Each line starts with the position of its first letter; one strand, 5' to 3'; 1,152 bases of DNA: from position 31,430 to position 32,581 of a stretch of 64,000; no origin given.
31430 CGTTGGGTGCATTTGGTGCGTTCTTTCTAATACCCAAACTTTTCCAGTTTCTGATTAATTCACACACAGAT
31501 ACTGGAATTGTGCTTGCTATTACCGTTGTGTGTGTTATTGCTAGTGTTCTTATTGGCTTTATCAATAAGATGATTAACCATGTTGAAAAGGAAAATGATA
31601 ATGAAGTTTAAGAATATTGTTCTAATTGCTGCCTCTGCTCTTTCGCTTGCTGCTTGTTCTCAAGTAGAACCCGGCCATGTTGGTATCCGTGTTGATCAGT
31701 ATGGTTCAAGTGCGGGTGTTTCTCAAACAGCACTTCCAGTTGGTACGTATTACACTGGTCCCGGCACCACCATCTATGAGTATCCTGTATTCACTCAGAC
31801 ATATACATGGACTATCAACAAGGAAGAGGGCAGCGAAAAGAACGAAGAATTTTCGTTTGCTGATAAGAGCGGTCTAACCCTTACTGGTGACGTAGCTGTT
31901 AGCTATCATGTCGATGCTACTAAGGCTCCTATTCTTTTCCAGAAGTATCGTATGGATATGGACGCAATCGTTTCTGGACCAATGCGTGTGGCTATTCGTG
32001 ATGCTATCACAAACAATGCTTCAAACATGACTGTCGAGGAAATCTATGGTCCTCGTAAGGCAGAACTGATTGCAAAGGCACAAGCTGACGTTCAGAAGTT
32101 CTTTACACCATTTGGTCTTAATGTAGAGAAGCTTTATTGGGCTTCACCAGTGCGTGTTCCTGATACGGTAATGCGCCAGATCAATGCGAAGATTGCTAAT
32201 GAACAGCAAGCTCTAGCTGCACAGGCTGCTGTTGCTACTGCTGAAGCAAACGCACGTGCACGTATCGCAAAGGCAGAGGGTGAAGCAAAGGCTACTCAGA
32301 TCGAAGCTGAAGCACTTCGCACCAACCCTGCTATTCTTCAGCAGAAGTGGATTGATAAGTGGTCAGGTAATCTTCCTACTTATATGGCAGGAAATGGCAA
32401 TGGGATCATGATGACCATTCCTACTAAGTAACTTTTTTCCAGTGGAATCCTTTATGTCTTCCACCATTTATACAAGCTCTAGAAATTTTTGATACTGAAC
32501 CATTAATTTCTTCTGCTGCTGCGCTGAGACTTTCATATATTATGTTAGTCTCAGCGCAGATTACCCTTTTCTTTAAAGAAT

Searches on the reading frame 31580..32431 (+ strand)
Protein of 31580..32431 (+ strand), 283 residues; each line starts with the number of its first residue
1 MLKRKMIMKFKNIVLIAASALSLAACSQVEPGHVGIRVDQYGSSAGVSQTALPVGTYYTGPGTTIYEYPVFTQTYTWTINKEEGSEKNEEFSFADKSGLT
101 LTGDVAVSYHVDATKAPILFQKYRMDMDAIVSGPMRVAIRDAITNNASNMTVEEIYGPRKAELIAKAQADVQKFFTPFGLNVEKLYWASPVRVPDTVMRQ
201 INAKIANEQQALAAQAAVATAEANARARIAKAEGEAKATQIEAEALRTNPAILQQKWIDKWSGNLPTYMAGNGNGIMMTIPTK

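Call 10: search_protein_families(library=phrogs, proteins=[window:31580-32428:+], max_evalue=0.001)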
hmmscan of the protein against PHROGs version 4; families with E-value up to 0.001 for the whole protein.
window:31580-32428:+ (283 aa): 4 families
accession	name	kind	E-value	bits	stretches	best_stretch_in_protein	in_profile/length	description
phrog_200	-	other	2.6e-72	245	1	4-281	78-360/379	lipoprotein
phrog_38808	-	unknown function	3.1e-09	38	1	218-274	7-61/68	-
phrog_21428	-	unknown function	1.6e-08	35.3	1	13-66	8-60/63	-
phrog_11227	-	other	3.7e-07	31.1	1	210-262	56-108/138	protease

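Call 36: find_encoding_contigs(protein=window:31580-32431:+, flank=10000, max_places=1)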
Protein window:31580-32431:+ (283 aa): no gene with exactly this product is on record in the collection.
